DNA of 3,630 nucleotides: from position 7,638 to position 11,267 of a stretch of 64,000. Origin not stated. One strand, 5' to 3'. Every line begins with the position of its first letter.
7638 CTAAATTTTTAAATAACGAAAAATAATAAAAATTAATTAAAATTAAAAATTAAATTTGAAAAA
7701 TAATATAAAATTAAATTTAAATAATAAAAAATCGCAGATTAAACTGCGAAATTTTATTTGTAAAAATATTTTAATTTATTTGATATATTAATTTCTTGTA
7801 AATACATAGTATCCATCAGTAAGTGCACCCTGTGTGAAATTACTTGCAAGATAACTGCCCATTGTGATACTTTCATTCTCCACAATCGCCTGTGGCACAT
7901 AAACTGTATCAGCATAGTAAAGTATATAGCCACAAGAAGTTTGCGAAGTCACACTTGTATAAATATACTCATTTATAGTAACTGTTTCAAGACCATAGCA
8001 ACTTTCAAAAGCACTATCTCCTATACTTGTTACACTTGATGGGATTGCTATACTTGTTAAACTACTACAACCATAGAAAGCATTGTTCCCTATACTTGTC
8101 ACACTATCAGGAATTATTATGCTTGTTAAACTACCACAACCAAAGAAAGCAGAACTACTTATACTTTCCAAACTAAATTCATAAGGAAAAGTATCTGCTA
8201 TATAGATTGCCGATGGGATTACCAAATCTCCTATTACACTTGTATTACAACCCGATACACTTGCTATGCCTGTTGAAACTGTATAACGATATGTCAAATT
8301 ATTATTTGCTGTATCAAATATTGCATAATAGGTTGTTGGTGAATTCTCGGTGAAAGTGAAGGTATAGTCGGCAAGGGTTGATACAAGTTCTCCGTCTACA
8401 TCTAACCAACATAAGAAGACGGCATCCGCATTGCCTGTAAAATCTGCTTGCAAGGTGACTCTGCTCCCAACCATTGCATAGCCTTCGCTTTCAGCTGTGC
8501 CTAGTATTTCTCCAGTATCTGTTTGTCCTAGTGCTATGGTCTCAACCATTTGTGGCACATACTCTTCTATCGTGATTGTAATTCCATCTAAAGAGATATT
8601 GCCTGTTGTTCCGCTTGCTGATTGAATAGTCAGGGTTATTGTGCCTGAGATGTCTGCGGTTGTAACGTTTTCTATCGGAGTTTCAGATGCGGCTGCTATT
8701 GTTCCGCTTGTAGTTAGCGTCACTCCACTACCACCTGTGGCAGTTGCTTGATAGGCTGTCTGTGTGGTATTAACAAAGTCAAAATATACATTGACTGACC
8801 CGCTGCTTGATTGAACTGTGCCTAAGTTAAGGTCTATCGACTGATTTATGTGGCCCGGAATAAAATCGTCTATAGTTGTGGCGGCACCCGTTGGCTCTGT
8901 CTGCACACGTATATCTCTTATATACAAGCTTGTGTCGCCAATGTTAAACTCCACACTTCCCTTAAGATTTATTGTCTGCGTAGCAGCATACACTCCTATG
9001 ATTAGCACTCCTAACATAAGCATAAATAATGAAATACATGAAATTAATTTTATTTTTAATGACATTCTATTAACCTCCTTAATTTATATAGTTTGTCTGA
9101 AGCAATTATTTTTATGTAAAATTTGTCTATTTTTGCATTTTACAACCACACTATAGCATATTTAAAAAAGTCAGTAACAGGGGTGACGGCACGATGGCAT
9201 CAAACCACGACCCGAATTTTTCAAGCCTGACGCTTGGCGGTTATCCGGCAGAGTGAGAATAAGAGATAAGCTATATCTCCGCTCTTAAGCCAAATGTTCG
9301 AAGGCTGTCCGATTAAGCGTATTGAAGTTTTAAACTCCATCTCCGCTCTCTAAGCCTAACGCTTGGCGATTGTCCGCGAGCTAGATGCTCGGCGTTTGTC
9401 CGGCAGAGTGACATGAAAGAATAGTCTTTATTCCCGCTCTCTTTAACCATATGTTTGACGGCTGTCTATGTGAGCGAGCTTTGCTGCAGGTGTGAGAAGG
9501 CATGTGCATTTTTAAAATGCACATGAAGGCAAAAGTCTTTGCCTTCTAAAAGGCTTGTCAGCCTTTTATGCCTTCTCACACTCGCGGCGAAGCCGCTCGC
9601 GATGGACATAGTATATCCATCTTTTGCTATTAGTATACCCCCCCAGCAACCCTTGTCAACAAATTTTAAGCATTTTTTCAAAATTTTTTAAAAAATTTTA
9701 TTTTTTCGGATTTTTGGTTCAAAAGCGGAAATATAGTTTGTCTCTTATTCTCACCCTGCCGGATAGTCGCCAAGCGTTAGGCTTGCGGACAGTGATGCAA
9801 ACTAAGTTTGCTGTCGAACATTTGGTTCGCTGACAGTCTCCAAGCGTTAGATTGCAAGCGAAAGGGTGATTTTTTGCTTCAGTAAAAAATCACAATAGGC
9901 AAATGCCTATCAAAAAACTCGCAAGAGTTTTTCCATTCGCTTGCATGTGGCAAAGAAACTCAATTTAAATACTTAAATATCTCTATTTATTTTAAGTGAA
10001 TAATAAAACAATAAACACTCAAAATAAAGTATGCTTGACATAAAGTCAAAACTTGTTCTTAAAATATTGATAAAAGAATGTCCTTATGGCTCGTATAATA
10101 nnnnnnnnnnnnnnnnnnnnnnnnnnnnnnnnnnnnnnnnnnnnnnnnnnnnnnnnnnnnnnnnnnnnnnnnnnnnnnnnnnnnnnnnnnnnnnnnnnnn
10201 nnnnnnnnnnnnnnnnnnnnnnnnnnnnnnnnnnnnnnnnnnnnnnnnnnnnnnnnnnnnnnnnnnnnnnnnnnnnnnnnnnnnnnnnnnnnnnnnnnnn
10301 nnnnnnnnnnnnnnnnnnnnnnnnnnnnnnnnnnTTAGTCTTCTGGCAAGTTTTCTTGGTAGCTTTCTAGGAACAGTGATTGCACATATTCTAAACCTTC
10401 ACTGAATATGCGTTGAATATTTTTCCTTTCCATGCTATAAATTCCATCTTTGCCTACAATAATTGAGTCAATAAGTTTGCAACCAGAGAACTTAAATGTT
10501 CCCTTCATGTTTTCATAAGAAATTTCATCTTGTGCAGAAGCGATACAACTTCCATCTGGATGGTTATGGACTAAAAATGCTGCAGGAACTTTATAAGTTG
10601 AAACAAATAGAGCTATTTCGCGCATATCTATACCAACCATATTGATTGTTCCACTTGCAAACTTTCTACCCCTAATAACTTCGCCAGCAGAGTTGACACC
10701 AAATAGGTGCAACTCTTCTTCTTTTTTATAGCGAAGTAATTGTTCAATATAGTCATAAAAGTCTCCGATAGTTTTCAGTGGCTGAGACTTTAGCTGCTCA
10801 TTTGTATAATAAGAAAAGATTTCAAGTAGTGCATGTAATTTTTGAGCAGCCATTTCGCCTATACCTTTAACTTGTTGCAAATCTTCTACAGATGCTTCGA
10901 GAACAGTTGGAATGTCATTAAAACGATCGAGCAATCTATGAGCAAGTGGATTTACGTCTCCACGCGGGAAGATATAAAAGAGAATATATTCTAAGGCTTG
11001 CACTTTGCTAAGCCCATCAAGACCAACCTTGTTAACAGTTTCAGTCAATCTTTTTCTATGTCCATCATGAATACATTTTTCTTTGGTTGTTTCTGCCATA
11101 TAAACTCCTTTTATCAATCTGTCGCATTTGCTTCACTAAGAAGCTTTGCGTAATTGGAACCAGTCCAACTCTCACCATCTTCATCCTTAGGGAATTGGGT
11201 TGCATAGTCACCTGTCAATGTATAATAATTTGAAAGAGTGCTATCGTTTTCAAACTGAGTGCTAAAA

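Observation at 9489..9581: A 64-66-bp segment bounded by 14-bp inverted repeats is inverted between R1 and R2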

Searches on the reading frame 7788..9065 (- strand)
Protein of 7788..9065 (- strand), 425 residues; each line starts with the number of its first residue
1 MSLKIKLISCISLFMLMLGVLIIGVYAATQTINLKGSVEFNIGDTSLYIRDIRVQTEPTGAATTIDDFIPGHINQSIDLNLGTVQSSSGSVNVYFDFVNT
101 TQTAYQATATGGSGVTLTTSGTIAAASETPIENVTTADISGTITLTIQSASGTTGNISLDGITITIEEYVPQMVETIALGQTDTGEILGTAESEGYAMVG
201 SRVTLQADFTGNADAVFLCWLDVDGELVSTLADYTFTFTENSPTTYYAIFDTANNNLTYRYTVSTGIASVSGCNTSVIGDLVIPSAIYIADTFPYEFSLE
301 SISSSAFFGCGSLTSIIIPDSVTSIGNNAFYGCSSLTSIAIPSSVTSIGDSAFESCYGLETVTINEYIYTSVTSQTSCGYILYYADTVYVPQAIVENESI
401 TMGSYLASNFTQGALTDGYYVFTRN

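Call 8: search_protein_families(library=pfam, proteins=[window:7788-9065:-])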
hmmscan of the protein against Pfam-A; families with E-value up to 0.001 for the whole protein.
window:7788-9065:- (425 aa): 2 families
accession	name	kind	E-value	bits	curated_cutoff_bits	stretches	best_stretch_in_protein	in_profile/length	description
PF13306.12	LRR_5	-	1e-21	77.6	27.7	1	299-367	22-89/127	BspA type Leucine rich repeat region (6 copies)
PF16820.11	PKD_3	-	4.1e-05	23.8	26.3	1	192-254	9-68/68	PKD-like domain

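Call 17: find_encoding_contigs(protein=window:7788-9065:-, flank=4000, max_places=10)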
Protein window:7788-9065:- (425 aa): no gene with exactly this product is on record in the collection.

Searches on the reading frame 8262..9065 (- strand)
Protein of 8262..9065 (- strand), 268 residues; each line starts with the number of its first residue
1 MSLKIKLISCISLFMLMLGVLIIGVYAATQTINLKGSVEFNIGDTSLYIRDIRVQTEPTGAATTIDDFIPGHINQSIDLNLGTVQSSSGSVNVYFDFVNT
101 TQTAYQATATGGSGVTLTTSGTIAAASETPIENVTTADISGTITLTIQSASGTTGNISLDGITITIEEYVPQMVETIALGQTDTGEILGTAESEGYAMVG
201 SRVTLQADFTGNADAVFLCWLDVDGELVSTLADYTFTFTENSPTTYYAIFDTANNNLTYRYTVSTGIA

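Call 44: find_homologous_proteins(query=window:8262-9065:-, max_evalue=0.00001)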
Query window:8262-9065:- (268 aa): 20 proteins with E <= 0.00001 among 2125 candidates.
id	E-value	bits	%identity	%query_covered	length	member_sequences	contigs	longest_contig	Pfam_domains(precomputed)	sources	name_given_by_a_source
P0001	6.4e-162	555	100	100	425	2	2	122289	PF13306.13,PF16820.12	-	-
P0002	6.3e-144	496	95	96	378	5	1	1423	PF13306.13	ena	-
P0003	1.4e-76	275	57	97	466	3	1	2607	PF13306.13,PF13855.13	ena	-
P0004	5.8e-63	231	69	63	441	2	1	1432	-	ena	-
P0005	2.7e-61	225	67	65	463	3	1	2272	PF19789.7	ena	-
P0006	4.8e-56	208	63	64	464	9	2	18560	PF19789.7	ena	-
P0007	1.2e-50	190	62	63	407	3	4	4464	PF13306.13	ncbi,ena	-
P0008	2.3e-50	190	44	100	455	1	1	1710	PF13306.13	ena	-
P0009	1.4e-47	180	43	94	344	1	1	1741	PF13306.13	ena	-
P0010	1.3e-38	151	46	72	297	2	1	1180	-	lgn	-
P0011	3.8e-38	150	45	72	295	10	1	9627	-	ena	-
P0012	8.0e-38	148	45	72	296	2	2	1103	-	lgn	-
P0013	1.4e-35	141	40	81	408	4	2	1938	PF13306.13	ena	-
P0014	1.7e-35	141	70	43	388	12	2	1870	PF19789.7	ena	-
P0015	5.2e-34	136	32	100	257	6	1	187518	-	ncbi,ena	-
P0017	5.6e-29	120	41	62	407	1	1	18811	PF13306.13,PF12799.14,PF13855.13,PF23952.2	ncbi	-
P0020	9.3e-15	73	47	45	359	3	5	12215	PF13306.13,PF13855.13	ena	-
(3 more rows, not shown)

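Call 45: find_encoding_contigs(protein=P0006, flank=3000, max_places=4)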
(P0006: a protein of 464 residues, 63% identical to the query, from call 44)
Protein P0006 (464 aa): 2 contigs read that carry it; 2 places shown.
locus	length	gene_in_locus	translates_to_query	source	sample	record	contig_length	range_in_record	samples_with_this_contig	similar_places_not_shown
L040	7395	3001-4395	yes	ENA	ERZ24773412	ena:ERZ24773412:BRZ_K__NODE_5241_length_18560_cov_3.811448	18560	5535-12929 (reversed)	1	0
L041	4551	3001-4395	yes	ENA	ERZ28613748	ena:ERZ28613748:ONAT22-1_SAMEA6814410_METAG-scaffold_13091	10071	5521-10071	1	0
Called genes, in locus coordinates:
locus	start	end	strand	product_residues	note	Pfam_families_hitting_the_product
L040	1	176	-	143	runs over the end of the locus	PF13240:Zn_Ribbon_1 (weak)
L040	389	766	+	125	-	PF06397:Desulfoferrod_N (weak), PF01880:Desulfoferrodox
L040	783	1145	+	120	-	PF16403:Bact_surface_Ig-like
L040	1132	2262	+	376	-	PF00753:Lactamase_B (weak)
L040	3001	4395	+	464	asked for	PF19789:DUF6273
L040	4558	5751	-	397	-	PF12838:Fer4_7 (faint), PF13183:Fer4_8 (faint), PF00037:Fer4, PF12797:Fer4_2 (weak), PF12837:Fer4_6 (weak), PF00210:Ferritin (weak), PF02915:Rubrerythrin, PF21349:RUBY_RBDX, +2 more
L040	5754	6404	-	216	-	PF00301:Rubredoxin, PF21349:RUBY_RBDX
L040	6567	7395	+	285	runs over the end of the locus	PF00483:NTP_transferase, PF12804:NTP_transf_3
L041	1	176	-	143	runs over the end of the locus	PF13240:Zn_Ribbon_1 (weak)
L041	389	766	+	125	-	PF06397:Desulfoferrod_N (weak), PF01880:Desulfoferrodox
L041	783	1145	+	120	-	PF16403:Bact_surface_Ig-like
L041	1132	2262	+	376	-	PF00753:Lactamase_B (weak)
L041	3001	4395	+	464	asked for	PF19789:DUF6273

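Call 46: find_encoding_contigs(protein=P0015, flank=3000, max_places=4)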
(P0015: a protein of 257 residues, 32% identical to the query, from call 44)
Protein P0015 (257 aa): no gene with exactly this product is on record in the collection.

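Call 47: find_encoding_contigs(protein=P0007, flank=3000, max_places=5)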
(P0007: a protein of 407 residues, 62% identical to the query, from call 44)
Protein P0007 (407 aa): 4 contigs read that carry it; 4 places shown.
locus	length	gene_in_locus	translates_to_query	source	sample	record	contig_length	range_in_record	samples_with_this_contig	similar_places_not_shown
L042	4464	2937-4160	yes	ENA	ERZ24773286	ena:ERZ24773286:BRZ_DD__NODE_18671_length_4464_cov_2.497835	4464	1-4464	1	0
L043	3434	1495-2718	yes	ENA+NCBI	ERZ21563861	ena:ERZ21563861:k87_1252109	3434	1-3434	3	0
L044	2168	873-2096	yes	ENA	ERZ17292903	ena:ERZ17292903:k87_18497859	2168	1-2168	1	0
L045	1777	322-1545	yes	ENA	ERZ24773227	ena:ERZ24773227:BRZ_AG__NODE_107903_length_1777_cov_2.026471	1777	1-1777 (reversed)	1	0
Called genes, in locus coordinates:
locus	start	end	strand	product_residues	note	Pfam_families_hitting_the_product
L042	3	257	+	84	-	?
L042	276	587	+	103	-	PF01084:Ribosomal_S18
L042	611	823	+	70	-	PF01197:Ribosomal_L31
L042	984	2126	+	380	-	-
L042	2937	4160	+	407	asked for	PF13306:LRR_5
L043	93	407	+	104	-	PF01084:Ribosomal_S18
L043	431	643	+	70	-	PF01197:Ribosomal_L31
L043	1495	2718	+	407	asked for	PF13306:LRR_5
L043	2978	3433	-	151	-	?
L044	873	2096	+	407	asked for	PF13306:LRR_5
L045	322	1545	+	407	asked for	PF13306:LRR_5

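Call 49: find_encoding_contigs(protein=P0017, flank=2500, max_places=4)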
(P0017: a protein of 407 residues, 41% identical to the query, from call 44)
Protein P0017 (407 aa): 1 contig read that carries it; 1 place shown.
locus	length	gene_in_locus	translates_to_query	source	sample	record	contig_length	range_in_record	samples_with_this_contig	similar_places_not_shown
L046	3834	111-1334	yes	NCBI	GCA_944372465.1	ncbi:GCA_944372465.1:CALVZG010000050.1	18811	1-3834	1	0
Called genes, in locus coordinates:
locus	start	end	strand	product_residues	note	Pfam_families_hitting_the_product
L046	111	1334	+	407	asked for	PF12799:LRR_4 (faint), PF13306:LRR_5, PF23952:LRR_EndoS (faint), PF13855:LRR_8 (weak)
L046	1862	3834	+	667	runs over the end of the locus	PF02534:T4SS-DNA_transf, PF10412:TrwB_AAD_bind, PF12696:TraG-D_C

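Call 50: find_encoding_contigs(protein=P0020, flank=2500, max_places=6)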
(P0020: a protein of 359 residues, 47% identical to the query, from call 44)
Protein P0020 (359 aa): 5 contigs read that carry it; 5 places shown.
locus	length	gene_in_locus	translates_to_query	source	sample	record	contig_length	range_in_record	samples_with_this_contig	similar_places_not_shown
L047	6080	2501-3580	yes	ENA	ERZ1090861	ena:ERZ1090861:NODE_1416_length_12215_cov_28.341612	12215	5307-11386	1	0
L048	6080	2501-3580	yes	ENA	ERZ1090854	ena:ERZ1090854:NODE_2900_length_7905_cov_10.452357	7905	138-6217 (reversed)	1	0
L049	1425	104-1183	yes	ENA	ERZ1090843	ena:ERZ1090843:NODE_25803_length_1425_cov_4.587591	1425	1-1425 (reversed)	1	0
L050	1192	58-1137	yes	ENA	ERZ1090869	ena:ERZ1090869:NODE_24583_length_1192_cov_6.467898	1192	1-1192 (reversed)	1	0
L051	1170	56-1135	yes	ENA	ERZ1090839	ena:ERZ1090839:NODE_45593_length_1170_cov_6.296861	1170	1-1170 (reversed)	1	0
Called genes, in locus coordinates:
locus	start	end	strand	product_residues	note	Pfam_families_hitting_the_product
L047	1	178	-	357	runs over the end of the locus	-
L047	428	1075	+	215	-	-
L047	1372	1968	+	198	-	PF02915:Rubrerythrin, PF21349:RUBY_RBDX (weak)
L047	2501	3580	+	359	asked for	PF13306:LRR_5, PF13855:LRR_8 (faint)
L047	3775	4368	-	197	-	PF14317:YcxB (weak)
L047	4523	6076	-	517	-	PF00158:Sigma54_activat (faint), PF00004:AAA, PF17866:AAA_lid_6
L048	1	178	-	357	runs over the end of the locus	-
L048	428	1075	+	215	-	-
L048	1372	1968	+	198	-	PF02915:Rubrerythrin, PF21349:RUBY_RBDX (weak)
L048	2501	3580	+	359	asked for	PF13306:LRR_5, PF13855:LRR_8 (faint)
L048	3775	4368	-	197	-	PF14317:YcxB (weak)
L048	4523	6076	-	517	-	PF00158:Sigma54_activat (faint), PF00004:AAA, PF17866:AAA_lid_6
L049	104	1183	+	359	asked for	PF13306:LRR_5, PF13855:LRR_8 (faint)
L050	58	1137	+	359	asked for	PF13306:LRR_5, PF13855:LRR_8 (faint)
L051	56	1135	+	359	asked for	PF13306:LRR_5, PF13855:LRR_8 (faint)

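Call 51: find_encoding_contigs(protein=P0011, flank=2500, max_places=4)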
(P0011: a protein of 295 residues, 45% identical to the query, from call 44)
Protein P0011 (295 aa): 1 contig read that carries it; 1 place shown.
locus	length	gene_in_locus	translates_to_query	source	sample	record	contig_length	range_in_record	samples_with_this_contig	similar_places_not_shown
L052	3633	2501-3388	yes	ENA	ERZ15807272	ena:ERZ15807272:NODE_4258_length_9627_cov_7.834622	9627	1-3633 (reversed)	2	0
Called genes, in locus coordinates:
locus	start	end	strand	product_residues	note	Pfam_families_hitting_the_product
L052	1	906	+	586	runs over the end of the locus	PF03485:Arg_tRNA_synt_N, PF00750:tRNA-synt_1d, PF05746:DALR_1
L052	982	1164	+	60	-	-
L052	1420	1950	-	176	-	-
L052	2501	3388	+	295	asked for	-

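Call 68: find_encoding_contigs(protein=P0003, flank=2000, max_places=4)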
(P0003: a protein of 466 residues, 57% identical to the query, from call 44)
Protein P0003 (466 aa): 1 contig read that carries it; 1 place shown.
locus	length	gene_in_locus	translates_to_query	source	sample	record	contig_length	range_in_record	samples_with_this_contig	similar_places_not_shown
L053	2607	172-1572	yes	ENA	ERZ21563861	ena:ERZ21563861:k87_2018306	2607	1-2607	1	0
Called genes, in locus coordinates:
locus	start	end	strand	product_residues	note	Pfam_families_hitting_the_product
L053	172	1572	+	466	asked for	PF13306:LRR_5, PF13855:LRR_8 (weak), PF13306:LRR_5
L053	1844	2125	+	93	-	PF01250:Ribosomal_S6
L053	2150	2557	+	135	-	PF00436:SSB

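Call 69: find_encoding_contigs(protein=P0005, flank=2000, max_places=4)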
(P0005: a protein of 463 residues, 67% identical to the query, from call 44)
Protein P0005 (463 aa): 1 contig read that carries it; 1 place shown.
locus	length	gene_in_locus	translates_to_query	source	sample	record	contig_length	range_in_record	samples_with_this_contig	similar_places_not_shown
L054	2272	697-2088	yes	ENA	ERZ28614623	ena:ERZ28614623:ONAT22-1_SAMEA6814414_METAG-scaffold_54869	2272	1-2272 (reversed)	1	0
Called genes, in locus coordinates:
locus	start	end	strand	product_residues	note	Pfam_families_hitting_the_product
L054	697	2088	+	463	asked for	PF19789:DUF6273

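Call 70: find_encoding_contigs(protein=P0013, flank=2000, max_places=4)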
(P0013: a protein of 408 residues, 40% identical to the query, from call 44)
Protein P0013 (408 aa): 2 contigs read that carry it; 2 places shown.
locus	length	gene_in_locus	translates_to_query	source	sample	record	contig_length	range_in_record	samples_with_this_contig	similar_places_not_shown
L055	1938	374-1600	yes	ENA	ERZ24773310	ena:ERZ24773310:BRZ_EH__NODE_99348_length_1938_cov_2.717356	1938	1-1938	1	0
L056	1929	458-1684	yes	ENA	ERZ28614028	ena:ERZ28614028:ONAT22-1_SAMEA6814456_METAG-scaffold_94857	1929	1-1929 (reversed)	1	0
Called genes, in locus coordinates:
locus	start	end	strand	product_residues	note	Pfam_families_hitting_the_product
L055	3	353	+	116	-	?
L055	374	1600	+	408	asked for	PF13306:LRR_5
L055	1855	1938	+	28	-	?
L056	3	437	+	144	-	?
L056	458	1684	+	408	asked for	PF13306:LRR_5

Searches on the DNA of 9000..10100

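Call 63: search_rna_families(source=window, start=9000, end=10100, threshold=evalue, max_evalue=1)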
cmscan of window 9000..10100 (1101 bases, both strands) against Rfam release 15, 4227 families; matches with E-value up to 1: 3.
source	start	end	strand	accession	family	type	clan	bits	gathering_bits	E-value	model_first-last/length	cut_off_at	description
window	9501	9525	-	RF00756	mir-299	Gene; miRNA;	-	18.9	67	0.71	20-44/63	no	mir-299 microRNA precursor family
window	9501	9525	+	RF00756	mir-299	Gene; miRNA;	-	18.7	67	0.79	20-44/63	no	mir-299 microRNA precursor family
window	9591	9705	+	RF00015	U4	Gene; snRNA; splicing;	CL00007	16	46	0.57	1-138/138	no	U4 spliceosomal RNA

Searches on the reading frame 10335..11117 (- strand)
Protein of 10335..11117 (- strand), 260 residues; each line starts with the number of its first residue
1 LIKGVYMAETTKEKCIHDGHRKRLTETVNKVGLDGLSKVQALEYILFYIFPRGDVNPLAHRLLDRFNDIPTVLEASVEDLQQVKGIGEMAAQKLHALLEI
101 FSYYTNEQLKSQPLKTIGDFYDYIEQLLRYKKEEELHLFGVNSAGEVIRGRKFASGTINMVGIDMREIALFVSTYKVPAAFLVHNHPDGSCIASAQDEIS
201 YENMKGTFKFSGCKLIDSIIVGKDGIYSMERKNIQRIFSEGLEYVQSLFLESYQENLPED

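Call 8: search_protein_families(library=pfam, proteins=[window:10335-11117:-])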
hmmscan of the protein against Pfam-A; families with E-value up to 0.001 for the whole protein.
window:10335-11117:- (260 aa): 3 families
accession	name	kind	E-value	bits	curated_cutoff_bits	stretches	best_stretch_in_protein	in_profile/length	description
PF04002.20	RadC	-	7.3e-21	74.8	22.1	1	117-232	4-119/121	RadC-like JAB domain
PF12826.13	HHH_2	-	1.5e-05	25.5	27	1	58-95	15-52/64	Helix-hairpin-helix motif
PF14520.12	HHH_5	-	0.00016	22.5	27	1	58-94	14-51/57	Helix-hairpin-helix domain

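Call 18: find_encoding_contigs(protein=window:10335-11117:-, flank=4000, max_places=10)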
Protein window:10335-11117:- (260 aa): no gene with exactly this product is on record in the collection.
